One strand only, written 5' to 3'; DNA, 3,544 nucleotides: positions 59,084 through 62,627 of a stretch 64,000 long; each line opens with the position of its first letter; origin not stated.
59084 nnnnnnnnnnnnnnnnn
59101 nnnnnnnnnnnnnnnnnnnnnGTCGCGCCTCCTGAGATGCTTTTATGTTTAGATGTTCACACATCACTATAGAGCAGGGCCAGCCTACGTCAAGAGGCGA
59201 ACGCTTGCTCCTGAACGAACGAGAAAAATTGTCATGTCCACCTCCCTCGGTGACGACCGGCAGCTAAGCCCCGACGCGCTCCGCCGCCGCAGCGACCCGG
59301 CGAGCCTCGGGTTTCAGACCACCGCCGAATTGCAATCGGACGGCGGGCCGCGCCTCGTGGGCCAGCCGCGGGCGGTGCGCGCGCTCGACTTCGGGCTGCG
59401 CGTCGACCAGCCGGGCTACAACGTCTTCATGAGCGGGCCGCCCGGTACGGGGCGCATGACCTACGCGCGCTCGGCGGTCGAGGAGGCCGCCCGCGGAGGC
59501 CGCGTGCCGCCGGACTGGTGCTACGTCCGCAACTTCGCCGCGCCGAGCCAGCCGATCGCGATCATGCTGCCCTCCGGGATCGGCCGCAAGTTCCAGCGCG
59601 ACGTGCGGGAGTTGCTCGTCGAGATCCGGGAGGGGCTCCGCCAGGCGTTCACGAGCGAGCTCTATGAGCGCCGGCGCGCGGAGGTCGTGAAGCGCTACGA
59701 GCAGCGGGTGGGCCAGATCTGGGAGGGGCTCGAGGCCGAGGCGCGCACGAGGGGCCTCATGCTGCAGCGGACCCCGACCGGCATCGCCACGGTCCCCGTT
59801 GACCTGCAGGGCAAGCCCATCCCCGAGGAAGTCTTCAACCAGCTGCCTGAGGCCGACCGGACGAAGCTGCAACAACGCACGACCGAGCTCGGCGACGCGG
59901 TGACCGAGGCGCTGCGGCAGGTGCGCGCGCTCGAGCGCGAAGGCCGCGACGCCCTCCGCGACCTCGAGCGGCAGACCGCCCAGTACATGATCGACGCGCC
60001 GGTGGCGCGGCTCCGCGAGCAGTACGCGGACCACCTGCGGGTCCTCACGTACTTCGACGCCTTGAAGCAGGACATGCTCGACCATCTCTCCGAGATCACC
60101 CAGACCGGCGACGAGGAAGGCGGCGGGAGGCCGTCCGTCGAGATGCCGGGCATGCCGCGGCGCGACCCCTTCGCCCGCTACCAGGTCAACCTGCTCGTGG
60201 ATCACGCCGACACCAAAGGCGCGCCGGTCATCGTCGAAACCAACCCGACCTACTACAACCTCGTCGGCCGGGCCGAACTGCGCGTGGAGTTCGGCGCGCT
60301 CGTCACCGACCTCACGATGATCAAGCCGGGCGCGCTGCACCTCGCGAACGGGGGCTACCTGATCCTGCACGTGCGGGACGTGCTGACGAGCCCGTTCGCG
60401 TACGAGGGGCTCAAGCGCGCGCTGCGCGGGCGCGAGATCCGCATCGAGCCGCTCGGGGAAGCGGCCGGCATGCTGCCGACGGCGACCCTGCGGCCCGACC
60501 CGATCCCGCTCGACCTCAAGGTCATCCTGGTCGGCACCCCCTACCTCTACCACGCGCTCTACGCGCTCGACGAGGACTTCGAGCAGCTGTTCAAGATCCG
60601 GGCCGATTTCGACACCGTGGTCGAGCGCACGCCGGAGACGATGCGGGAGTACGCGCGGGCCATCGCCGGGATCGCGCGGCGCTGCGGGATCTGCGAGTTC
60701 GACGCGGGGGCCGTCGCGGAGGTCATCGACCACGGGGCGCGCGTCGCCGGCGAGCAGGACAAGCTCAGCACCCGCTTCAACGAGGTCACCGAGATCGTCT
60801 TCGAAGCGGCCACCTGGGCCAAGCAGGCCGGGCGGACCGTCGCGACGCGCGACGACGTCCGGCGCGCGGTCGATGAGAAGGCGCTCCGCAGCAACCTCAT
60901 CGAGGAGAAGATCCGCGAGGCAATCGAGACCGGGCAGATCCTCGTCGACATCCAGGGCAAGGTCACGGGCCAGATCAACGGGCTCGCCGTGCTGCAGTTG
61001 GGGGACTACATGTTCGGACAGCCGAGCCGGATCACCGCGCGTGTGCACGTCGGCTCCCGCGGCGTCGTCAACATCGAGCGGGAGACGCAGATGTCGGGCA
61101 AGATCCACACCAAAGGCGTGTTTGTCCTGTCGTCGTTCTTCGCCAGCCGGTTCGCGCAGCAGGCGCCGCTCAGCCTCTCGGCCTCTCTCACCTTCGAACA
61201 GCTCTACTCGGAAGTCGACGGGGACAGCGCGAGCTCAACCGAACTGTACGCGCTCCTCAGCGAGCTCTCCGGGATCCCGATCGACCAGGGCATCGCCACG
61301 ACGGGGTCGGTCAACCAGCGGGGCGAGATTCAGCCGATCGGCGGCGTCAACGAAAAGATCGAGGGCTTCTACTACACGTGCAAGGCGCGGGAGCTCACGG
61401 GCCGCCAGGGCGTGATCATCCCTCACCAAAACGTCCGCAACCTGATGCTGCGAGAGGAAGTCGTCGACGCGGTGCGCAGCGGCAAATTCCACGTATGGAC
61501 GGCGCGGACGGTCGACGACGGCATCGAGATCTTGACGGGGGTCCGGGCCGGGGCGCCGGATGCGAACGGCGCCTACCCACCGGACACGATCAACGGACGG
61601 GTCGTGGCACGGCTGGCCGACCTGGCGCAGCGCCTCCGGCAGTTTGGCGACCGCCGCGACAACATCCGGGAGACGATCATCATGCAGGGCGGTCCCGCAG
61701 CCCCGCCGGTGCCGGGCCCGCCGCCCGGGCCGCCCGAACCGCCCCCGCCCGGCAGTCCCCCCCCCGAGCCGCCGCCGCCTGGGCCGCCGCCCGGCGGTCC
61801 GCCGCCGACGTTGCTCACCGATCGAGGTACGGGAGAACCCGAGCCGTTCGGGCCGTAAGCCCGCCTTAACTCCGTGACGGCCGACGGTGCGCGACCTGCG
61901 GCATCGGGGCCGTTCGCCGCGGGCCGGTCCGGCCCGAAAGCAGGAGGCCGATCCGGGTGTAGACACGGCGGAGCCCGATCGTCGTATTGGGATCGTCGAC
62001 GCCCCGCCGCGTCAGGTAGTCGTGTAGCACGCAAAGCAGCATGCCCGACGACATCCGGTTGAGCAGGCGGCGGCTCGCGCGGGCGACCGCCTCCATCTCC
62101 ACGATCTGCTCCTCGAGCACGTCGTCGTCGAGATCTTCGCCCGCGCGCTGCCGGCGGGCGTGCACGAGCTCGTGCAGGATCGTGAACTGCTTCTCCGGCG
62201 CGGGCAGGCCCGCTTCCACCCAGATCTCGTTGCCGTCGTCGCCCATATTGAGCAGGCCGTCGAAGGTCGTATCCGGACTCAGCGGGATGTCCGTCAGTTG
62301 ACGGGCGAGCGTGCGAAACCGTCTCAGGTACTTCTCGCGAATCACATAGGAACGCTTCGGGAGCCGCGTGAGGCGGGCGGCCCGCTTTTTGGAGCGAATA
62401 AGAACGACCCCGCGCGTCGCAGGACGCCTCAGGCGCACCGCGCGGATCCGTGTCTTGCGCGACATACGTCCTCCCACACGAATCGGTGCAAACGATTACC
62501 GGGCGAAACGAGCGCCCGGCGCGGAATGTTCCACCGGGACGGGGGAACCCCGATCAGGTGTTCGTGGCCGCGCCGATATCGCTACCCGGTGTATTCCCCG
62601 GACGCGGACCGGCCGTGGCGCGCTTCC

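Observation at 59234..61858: LonC-type protease with Lys-to-Arg Walker A and a 55-aa polyproline-rich C-terminal tail, divergent from the T4SS operon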

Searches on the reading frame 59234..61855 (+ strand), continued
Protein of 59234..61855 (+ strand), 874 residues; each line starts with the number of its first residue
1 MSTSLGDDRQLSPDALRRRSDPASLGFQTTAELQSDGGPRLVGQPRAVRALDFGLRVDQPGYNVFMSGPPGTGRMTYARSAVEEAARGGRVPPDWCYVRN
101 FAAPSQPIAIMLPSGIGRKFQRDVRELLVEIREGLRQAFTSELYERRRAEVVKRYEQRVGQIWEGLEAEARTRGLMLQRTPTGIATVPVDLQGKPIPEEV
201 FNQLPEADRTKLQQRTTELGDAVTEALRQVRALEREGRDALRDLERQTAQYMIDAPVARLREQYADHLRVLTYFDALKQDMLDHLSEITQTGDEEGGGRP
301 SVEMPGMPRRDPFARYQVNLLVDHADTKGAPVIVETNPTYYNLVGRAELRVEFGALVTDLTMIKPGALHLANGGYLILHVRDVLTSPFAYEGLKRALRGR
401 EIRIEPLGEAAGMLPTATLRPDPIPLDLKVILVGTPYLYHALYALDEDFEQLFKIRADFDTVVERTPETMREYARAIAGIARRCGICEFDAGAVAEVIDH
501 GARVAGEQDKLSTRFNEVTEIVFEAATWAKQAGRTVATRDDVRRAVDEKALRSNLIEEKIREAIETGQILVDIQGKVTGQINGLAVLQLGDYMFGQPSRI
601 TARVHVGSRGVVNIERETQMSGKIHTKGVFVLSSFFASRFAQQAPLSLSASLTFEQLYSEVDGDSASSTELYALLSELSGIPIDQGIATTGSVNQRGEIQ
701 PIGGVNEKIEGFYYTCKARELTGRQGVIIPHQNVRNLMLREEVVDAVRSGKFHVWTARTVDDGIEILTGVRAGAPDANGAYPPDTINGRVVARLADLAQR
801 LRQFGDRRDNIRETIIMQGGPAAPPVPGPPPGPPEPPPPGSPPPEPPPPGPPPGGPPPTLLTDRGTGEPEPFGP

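Call 60: find_encoding_contigs(protein=P0073, flank=10000, max_places=1)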
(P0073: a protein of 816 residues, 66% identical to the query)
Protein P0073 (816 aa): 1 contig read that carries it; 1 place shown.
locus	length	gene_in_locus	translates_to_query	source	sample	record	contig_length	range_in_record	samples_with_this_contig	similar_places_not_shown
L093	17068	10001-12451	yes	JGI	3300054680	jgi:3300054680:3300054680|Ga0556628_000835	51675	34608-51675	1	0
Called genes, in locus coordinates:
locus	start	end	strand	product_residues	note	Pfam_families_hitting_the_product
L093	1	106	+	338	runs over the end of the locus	PF02322:Cyt_bd_oxida_II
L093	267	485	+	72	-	-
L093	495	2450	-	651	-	PF13517:FG-GAP_3 (faint)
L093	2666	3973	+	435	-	PF01547:SBP_bac_1, PF13416:SBP_bac_8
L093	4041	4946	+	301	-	PF00528:BPD_transp_1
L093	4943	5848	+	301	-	PF00528:BPD_transp_1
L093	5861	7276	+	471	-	PF07881:Fucose_iso_N1, PF07882:Fucose_iso_N2, PF02952:Fucose_iso_C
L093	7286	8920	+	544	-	PF00370:FGGY_N (faint), PF02782:FGGY_C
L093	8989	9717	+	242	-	PF05977:MFS_3, PF07690:MFS_1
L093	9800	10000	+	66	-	-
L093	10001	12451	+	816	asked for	PF20437:LonC_helical, PF13654:AAA_32, PF20436:LonB_AAA-LID, PF05362:Lon_C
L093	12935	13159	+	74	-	PF00313:CSD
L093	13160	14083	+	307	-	PF00696:AA_kinase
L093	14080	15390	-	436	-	-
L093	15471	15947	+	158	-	PF00293:NUDIX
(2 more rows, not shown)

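Call 65: predict_structure(alignment_id=A3)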
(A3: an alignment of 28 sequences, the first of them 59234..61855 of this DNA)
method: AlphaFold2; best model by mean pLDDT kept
length: 874 residues; sequences in the alignment: 28
mean_pLDDT: 74.0   pTM: 0.61
mean pLDDT of the five models: 74.0, 71.9, 71.9, 71.0, 70.9
residues with pLDDT >= 90: 277; 70-90: 322; 50-70: 88; < 50: 187
segments of 3 or more residues with pLDDT < 50: 1-3, 292-305, 342-358, 567-571, 575-626, 644-665, 805-874
pLDDT, mean of each block of 10 residues (from residue 1): 62 90 91 74 88 91 91 86 92 92 86 93 94 90 90 90 88 84 81 82 83 86 88 89 91 94 95 94 83 39 48 83 89 77 36 39 74 93 82 89 67 58 90 92 92 93 91 90 91 94 90 86 94 94 87 55 50 47 32 28 34 34 45 70 44 28 49 75 73 78 76 74 83 90 90 91 89 85 89 74 48 29 34 43 47 39 34 39
secondary structure, 60 per line:
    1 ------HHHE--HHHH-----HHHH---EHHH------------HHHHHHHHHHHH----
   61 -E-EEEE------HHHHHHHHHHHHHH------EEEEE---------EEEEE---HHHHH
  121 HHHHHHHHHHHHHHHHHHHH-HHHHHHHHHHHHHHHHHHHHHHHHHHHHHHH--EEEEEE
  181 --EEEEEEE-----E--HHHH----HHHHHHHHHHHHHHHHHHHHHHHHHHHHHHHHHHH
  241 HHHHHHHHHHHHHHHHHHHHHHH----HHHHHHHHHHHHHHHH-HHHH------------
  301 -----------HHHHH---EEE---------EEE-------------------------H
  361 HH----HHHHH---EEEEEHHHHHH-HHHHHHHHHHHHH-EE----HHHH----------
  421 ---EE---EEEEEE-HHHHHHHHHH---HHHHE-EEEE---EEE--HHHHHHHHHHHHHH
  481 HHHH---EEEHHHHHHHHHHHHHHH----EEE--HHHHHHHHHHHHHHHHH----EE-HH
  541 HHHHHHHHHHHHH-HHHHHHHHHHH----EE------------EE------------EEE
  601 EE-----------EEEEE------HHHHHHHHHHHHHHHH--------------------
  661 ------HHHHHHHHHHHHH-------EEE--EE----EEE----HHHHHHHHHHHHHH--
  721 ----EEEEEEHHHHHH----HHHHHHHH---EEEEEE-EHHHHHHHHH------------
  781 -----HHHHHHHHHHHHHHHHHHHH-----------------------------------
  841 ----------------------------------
elements in order (helices of 4 or more, strands of 3 or more residues): H13-16 H22-25 H45-56 E64-67 H74-87 E94-98 E108-112 H116-140 H142-172 E175-180 E183-189 H198-201 H206-263 H268-283 H285-288 H312-316 E320-322 E332-334 H367-371 E375-379 H380-385 H387-399 H407-410 E429-434 H436-445 H449-452 E455-458 E462-464 H467-484 E488-490 H491-505 E510-512 H515-531 H539-553 H555-565 E598-602 E614-618 H625-640 H667-679 E687-689 E698-700 H705-718 E725-730 H731-736 H741-748 E752-757 H760-768 H786-805

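Call 69: fold_search(model_id=the predicted structure, library=pdb)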
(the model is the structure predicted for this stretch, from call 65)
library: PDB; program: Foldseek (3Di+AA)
matches with E <= 10: 802; with E <= 0.001: 188
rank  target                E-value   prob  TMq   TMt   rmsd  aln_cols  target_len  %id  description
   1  8k8v_A                2.2e-43  1.00  0.65  0.77   7.6       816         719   27  CryoEM structure of LonC protease hepatmer, apo state (released 2024-08-07)
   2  8k91_A                1.2e-41  1.00  0.63  0.74   8.1       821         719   27  CryoEM structure of LonC S582A hepatmer with Lysozyme (released 2024-08-07)
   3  7ev4_A                6.8e-33  1.00  0.53  0.76  13.9       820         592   24  Crystal structure of the Lon-like protease MtaLonC with S582A mutation in complex with F-b20-Q (released 2021-11-24)
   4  4fwg                  1.2e-32  1.00  0.53  0.76  15.4       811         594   24  Crystal structure of the Lon-like protease MtaLonC in complex with lactacystin (released 2013-06-26)
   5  7eux_A                2.4e-32  1.00  0.54  0.78  11.1       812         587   24  Crystal structure of the Lon-like protease MtaLonC with D581A mutation in complex with substrate polypeptide (released 2021-11-24)
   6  4fw9                  2.8e-32  1.00  0.55  0.77  13.3       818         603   24  Crystal structure of the Lon-like protease MtaLonC (released 2013-06-26)
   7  4fwd                  2.3e-31  1.00  0.53  0.77  13.5       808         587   24  Crystal structure of the Lon-like protease MtaLonC in complex with bortezomib (released 2013-06-26)
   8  7ev6_A                4.9e-31  1.00  0.53  0.75  13.8       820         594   24  Crystal structure of the Lon-like protease MtaLonC with D581A mutation in complex with F-b20-Q (released 2021-11-24)
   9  7euy_A                8.6e-31  1.00  0.54  0.78  11.1       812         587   24  Crystal structure of the Lon-like protease MtaLonC with D582A mutation in complex with substrate polypeptide (released 2021-11-24)
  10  4fwh                  3.4e-30  1.00  0.52  0.76  14.3       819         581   23  Crystal structure of the Lon-like protease MtaLonC in complex with MG262 (released 2013-06-26)
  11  3k1j_A                2.4e-24  1.00  0.44  0.65  14.3       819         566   16  Crystal structure of Lon protease from Thermococcus onnurineus NA1 (released 2010-09-22)
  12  3k1j_B                3.4e-23  1.00  0.42  0.62  13.7       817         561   16  Crystal structure of Lon protease from Thermococcus onnurineus NA1 (released 2010-09-22)
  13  4fwv                  2.5e-15  1.00  0.34  0.82   4.7       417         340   24  Crystal structure of the N-terminal domain of the Lon-like protease MtaLonC (released 2013-06-26)
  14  4zpx_A                3.2e-13  1.00  0.31  0.76   5.0       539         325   14  Crystal structure of Lon ATPase domain from Thermococcus onnurineus NA1 (released 2016-05-11)
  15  4zpx_B                3.3e-12  1.00  0.30  0.73   9.9       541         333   14  Crystal structure of Lon ATPase domain from Thermococcus onnurineus NA1 (released 2016-05-11)
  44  8emh_L                1.4e-06  1.00  0.13  0.17  21.9       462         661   12  CryoEM characterization of a unique AAA+ BrxL phage restriction factor (released 2023-02-01)
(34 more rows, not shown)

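Call 73: search_protein_families(library=phrogs, proteins=[window:59234-61855:+], max_evalue=0.001)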
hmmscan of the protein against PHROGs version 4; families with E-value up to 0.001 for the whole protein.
window:59234-61855:+ (874 aa): 1 family
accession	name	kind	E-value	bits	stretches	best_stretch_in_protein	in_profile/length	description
phrog_15585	-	unknown function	3.3e-09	36.6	1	662-761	675-763/793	-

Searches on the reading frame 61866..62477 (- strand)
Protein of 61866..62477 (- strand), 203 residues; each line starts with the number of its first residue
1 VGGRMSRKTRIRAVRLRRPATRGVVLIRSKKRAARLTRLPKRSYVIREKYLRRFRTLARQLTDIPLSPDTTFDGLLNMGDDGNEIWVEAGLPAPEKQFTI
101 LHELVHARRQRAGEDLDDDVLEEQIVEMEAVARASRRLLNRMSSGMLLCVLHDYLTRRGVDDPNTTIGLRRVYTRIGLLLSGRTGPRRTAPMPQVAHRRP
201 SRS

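Call 3: search_protein_families(library=pfam, proteins=[window:61866-62477:-], max_evalue=0.01)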
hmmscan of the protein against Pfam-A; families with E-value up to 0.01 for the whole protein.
window:61866-62477:- (203 aa): 1 family
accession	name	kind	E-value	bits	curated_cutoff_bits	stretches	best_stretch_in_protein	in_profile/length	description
PF06114.19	Peptidase_M78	-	0.0003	21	22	1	81-130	27-76/123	IrrE N-terminal-like domain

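Call 4: search_protein_families(library=ncbifam, proteins=[window:61866-62477:-], max_evalue=0.01)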
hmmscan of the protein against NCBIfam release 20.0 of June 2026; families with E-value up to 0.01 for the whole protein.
window:61866-62477:- (203 aa): 0 families

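Call 5: search_protein_families(library=padloc, proteins=[window:61866-62477:-], max_evalue=0.01)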
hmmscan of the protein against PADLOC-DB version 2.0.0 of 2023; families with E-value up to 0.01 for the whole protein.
window:61866-62477:- (203 aa): 1 family
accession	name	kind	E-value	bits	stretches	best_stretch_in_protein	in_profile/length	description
PDLC04776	PDC-M69B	-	0.002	15.9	1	31-147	18-128/272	-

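Call 56: search_solved_structures(query=window:61866-62477:-, max_evalue=1)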
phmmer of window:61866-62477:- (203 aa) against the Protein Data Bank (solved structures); distinct sequences matched with E-value up to 1: 0.

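Call 73: search_protein_families(library=phrogs, proteins=[window:61866-62477:-], max_evalue=0.001)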
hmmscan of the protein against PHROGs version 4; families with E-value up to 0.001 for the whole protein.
window:61866-62477:- (203 aa): 1 family
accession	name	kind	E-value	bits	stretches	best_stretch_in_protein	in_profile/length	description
phrog_87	-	other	0.00071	20.4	1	73-112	64-101/227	metallo-protease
